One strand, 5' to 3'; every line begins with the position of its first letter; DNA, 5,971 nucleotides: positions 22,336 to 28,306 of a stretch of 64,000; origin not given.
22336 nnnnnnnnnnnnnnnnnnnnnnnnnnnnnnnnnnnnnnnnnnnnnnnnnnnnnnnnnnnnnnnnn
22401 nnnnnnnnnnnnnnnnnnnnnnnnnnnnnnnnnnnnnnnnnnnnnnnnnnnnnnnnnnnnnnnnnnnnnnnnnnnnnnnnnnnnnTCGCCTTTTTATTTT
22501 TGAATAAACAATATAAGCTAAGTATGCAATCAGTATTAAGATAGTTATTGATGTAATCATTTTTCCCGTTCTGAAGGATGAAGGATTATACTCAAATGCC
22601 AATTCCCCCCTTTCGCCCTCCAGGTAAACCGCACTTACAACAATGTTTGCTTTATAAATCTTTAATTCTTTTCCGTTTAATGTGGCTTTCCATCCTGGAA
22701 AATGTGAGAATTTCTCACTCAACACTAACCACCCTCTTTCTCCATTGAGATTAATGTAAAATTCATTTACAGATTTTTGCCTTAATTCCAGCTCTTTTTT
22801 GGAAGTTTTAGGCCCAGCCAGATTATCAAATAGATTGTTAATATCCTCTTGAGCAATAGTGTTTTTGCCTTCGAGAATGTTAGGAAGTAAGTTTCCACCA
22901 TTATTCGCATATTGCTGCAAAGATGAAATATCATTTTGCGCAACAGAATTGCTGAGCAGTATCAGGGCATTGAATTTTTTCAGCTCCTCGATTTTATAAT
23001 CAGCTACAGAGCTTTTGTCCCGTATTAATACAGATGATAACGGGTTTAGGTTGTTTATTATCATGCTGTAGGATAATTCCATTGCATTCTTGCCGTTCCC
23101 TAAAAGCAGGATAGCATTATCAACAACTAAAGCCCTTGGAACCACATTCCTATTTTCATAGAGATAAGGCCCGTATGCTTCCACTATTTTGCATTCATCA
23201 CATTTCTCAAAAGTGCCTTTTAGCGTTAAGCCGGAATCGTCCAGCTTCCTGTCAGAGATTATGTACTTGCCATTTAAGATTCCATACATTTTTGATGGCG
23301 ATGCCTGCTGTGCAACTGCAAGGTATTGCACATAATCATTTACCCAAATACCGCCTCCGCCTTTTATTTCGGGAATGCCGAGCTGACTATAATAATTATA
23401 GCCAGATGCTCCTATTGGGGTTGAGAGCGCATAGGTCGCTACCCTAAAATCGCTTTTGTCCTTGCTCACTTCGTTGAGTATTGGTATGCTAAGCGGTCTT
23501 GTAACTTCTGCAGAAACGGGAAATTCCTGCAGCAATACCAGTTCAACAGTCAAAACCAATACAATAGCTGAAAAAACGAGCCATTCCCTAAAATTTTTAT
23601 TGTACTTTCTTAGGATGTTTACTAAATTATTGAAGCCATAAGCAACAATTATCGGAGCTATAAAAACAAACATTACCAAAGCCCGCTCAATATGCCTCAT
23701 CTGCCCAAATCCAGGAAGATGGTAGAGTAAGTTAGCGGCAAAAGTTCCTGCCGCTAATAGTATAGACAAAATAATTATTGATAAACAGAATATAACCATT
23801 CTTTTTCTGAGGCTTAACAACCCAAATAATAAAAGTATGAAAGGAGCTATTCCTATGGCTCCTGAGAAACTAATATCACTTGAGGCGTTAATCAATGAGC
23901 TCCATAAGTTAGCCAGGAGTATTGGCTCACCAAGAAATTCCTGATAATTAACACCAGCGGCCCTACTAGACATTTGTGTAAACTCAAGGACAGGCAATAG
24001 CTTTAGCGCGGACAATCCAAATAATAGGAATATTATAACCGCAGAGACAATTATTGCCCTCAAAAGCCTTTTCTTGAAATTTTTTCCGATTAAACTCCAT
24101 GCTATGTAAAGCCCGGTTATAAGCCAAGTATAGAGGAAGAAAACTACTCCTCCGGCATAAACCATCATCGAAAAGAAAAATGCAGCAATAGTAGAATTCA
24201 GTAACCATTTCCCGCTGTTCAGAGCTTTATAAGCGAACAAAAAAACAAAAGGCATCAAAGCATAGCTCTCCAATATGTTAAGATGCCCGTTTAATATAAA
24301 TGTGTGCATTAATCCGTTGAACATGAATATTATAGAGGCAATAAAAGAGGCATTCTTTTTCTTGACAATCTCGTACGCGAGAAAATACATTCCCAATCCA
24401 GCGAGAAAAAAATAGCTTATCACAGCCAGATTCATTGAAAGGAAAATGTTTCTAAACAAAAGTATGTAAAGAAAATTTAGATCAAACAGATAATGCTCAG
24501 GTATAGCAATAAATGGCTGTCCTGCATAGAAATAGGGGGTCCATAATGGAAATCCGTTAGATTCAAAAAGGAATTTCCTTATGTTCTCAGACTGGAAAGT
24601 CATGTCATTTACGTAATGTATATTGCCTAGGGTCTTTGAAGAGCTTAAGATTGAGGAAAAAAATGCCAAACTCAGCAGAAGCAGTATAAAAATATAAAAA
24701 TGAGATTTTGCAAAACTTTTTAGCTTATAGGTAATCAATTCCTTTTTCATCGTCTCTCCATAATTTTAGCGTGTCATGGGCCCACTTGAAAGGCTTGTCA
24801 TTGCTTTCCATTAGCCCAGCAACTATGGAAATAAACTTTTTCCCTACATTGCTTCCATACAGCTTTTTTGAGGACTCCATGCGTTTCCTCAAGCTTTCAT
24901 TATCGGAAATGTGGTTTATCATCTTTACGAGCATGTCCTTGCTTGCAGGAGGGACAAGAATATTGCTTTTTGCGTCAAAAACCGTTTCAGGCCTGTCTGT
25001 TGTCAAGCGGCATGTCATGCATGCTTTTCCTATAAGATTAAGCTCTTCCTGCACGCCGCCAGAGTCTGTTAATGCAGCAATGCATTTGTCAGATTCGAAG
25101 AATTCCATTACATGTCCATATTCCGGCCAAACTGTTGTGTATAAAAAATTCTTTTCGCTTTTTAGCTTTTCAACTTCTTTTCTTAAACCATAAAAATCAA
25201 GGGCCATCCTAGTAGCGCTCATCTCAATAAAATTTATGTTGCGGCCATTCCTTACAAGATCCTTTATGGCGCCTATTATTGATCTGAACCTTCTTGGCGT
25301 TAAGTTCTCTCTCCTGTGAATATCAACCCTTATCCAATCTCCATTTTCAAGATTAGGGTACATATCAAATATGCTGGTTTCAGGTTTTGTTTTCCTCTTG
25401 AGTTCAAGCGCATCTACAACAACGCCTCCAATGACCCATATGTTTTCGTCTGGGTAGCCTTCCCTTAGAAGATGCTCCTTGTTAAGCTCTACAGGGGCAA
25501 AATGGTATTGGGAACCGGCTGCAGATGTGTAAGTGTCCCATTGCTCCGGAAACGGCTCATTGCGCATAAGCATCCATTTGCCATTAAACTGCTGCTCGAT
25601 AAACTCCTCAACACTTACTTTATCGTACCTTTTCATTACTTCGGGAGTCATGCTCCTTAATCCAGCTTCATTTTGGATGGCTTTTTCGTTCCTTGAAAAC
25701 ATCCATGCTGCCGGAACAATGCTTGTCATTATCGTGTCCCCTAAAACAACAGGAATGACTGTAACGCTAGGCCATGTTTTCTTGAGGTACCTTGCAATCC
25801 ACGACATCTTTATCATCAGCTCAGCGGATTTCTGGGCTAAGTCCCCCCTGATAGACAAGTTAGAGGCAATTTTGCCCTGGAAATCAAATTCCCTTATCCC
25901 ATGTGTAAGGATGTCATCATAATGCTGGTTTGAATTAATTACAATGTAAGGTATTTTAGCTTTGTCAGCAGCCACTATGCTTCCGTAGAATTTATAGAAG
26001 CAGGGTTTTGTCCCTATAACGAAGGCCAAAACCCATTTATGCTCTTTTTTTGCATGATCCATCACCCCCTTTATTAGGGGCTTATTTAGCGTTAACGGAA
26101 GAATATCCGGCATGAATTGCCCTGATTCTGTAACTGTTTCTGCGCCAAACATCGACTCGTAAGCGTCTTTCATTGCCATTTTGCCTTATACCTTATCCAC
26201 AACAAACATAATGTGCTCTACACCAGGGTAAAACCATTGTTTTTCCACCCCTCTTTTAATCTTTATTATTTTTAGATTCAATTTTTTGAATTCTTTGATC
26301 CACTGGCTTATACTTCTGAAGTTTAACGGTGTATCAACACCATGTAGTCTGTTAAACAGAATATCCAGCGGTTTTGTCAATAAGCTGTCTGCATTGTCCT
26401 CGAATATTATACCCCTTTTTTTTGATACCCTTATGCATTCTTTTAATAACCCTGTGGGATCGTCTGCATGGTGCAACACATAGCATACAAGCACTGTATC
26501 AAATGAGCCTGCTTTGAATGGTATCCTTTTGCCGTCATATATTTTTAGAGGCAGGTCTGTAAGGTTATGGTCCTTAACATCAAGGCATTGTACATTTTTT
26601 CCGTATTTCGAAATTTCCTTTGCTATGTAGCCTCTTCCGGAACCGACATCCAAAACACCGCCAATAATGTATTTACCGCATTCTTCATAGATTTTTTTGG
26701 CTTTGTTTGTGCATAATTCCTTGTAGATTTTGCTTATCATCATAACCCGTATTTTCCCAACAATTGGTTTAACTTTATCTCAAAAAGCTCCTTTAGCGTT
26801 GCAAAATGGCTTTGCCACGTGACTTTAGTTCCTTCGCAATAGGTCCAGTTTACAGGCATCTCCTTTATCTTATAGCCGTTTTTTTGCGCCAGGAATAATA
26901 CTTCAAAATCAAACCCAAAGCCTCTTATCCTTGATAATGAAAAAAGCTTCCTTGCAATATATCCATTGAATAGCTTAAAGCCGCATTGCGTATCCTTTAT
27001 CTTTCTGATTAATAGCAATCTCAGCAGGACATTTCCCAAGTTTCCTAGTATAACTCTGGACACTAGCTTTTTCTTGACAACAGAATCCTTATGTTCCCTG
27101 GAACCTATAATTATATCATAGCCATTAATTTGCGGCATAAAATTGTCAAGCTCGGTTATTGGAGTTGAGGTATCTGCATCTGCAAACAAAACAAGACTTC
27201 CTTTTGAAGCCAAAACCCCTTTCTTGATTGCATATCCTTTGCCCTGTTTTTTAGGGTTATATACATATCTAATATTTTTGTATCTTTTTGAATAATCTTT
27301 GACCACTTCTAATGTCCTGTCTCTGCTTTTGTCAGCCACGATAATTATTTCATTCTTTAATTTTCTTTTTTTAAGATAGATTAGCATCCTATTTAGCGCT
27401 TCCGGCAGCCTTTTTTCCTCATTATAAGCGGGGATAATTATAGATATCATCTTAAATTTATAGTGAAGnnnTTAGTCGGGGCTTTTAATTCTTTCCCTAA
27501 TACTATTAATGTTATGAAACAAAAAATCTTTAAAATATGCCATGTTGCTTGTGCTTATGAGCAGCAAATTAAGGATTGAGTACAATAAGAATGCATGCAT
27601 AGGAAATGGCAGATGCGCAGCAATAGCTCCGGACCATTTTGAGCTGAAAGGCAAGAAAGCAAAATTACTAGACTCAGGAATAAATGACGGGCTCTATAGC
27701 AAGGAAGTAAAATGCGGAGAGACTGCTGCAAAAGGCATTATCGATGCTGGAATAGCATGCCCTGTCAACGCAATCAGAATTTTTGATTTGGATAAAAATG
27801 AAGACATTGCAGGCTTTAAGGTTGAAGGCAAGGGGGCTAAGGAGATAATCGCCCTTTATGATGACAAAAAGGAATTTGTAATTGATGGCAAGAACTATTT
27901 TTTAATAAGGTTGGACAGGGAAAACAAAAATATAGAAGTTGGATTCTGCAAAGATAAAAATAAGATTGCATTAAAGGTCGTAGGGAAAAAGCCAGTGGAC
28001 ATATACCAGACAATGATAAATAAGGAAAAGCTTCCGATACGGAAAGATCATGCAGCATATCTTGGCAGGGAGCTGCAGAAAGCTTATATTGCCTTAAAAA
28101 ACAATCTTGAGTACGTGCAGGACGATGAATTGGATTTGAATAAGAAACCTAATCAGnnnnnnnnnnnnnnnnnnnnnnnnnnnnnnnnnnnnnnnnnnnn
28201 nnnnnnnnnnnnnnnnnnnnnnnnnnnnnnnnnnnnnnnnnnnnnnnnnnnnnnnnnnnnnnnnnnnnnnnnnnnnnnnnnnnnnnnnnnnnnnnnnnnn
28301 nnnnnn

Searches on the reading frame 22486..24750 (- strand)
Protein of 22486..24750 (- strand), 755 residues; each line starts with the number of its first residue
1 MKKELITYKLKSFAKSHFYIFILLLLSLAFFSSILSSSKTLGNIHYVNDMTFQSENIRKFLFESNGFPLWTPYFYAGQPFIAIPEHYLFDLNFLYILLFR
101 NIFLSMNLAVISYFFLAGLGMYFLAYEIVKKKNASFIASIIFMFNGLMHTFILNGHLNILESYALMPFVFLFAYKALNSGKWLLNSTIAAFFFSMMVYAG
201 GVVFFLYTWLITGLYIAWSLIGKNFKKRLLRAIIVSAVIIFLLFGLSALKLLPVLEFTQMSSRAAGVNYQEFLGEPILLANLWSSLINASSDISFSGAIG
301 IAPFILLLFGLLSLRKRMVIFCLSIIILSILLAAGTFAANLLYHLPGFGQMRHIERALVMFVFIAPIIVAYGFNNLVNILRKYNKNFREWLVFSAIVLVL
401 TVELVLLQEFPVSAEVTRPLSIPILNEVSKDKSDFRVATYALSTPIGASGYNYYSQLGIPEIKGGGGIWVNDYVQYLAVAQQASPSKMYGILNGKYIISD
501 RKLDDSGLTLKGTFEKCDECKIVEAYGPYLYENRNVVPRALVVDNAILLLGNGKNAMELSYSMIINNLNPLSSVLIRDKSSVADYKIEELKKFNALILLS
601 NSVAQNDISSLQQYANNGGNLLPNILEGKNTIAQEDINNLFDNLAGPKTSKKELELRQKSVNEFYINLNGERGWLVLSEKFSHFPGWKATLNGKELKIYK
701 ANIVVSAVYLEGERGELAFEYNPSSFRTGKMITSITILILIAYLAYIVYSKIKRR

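Call 5: search_protein_families(library=pfam, proteins=[window:22486-24750:-], max_evalue=1)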
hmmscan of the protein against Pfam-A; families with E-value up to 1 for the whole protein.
window:22486-24750:- (755 aa): 2 families
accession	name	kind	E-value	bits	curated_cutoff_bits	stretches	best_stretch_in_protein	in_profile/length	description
PF10131.15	PTPS_related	-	1.2e-06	27.8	26.4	1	94-402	15-301/621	6-pyruvoyl-tetrahydropterin synthase related domain; membrane protein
PF09586.16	YfhO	-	0.00015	20.7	28.5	1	650-733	752-835/835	Bacterial membrane protein YfhO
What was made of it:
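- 22483..24750 (-): Context: 755-aa YfhO/PTPS_related-type GT-C, conserved directly upstream of LB on the same strand. It co-diverges with LB. Pfam PTPS_related 27.8 bits and YfhO C-terminus (call 5).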

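Call 8: search_protein_families(library=ncbifam, proteins=[window:22486-24750:-], max_evalue=1)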
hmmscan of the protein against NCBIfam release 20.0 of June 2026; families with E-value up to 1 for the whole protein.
window:22486-24750:- (755 aa): 1 family
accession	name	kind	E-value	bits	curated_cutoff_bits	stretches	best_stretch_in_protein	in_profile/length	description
NF053599.1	transp_MmpA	equivalog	0.1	11.1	210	1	109-398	72-359/543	MmpA family trehalose lipid delivery protein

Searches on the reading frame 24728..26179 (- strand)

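Call 5: search_protein_families(library=pfam, proteins=[window:24728-26179:-], max_evalue=1)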
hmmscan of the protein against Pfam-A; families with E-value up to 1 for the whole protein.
window:24728-26179:- (484 aa): 3 families
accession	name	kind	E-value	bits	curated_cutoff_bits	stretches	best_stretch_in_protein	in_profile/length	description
PF02350.25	Epimerase_2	-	3.1e-35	122.1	30.6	2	207-444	107-336/347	UDP-N-acetylglucosamine 2-epimerase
PF00534.26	Glycos_transf_1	-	0.074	13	26.4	1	384-437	116-168/172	Glycosyl transferases group 1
PF07761.17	DUF1617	-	0.085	13.4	22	0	399-440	65-107/143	Protein of unknown function (DUF1617)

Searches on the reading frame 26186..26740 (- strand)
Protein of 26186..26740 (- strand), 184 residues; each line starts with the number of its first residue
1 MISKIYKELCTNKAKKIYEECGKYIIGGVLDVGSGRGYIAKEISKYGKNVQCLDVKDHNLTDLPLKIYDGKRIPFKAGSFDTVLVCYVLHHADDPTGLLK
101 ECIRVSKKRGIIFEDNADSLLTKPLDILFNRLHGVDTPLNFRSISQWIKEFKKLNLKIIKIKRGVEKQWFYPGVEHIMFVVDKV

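Call 36: search_protein_families(library=pfam, proteins=[window:26186-26740:-], max_evalue=0.001)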
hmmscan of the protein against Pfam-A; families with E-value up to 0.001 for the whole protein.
window:26186-26740:- (184 aa): 6 families
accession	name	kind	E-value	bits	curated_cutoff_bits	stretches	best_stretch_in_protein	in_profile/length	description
PF08241.18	Methyltransf_11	-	8.3e-16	58.9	21.2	1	30-113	1-94/95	Methyltransferase domain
PF13489.12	Methyltransf_23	-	2.5e-10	40.7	27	1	29-160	26-163/164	Methyltransferase domain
PF13649.12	Methyltransf_25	-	3.4e-10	40.9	27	1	29-110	1-97/97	Methyltransferase domain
PF08242.18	Methyltransf_12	-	3.1e-08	34.7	30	1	30-111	1-97/98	Methyltransferase domain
PF13847.12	Methyltransf_31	-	1.6e-06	28.3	27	1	30-118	8-113/145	Methyltransferase domain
PF01209.24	Ubie_methyltran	-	0.00071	19.4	20.1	0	56-112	93-149/233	ubiE/COQ5 methyltransferase family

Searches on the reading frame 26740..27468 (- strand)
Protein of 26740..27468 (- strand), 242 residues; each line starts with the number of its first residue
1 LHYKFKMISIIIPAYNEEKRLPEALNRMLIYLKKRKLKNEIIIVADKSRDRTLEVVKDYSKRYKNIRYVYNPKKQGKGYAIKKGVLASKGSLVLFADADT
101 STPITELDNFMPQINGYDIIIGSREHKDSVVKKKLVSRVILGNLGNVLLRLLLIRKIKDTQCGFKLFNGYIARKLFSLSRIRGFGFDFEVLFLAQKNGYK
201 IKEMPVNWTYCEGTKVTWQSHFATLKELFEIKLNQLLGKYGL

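Call 36: search_protein_families(library=pfam, proteins=[window:26740-27468:-], max_evalue=0.001)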
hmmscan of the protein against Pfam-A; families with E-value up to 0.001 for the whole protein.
window:26740-27468:- (242 aa): 3 families
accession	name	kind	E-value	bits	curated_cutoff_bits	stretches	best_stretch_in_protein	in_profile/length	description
PF00535.33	Glycos_transf_2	-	1.7e-27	96.8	23.3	1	9-175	1-167/168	Glycosyl transferase family 2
PF13641.12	Glyco_tranf_2_3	-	4.6e-08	33.8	27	1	8-100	3-97/230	Glycosyltransferase like family 2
PF10111.15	Glyco_tranf_2_2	-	1.4e-06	28.5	27.3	1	9-102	1-94/276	Glycosyltransferase like family 2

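Call 64: search_solved_structures(query=window:26740-27468:-, max_evalue=0.00001)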
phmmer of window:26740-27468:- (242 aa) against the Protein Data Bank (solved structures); distinct sequences matched with E-value up to 0.00001: 13.
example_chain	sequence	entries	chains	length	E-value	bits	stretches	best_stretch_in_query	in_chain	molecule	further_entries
5mlz_A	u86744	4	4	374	4.1e-15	59.2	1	2-208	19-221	Dolichol monophosphate mannose synthase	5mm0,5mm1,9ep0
5eke_A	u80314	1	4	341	2.6e-12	50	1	8-130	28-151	Uncharacterized glycosyltransferase sll0501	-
5ekp_C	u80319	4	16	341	2.7e-12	50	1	8-130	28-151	Uncharacterized glycosyltransferase sll0501 | Glycosyltransferase sll0501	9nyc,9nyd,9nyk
9nye_A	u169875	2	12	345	2.7e-12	49.9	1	8-130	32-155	Glycosyltransferase sll0501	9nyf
9hwj_A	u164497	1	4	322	1.3e-10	44.4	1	5-140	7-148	Undecaprenyl-phosphate 4-deoxy-4-formamido-L-arabinose transferase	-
9bhc_C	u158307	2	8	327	2.7e-10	43.4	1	5-140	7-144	Undecaprenyl-phosphate 4-deoxy-4-formamido-L-arabinose transferase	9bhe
8vxh_A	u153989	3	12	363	3.5e-10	43.1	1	5-140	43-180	Undecaprenyl-phosphate 4-deoxy-4-formamido-L-arabinose transferase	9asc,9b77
3bcv_A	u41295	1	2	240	4.8e-09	39.3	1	7-101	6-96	Putative glycosyltransferase protein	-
2z87_A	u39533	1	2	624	7.1e-08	35.5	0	8-128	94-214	Chondroitin synthase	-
2z86_A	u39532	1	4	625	7.1e-08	35.5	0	8-128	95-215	Chondroitin synthase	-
5tze_C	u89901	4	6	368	9.8e-07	31.8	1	8-100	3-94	Glycosyl transferase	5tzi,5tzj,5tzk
5tz8_A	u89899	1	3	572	1.8e-06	30.9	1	8-100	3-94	Glycosyl transferase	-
5hea_A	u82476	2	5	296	1.9e-06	30.8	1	6-109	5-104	Putative glycosyltransferase (GalT1)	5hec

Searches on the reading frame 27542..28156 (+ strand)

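Call 36: search_protein_families(library=pfam, proteins=[window:27542-28156:+], max_evalue=0.001)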
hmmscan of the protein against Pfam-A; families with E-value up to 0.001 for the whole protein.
window:27542-28156:+ (205 aa): 3 families
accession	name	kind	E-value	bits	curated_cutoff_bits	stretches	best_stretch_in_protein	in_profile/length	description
PF14251.12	PterinBD-DUF4346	-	6.7e-17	62.5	29.6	1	115-194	2-86/86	PterinBD-DUF4346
PF13459.11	Fer4_15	-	6.3e-08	33.7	22.4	1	12-80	1-66/66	4Fe-4S single cluster domain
PF13370.11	Fer4_13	-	3.2e-06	28.2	24.5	1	16-79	3-57/58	4Fe-4S single cluster domain of Ferredoxin I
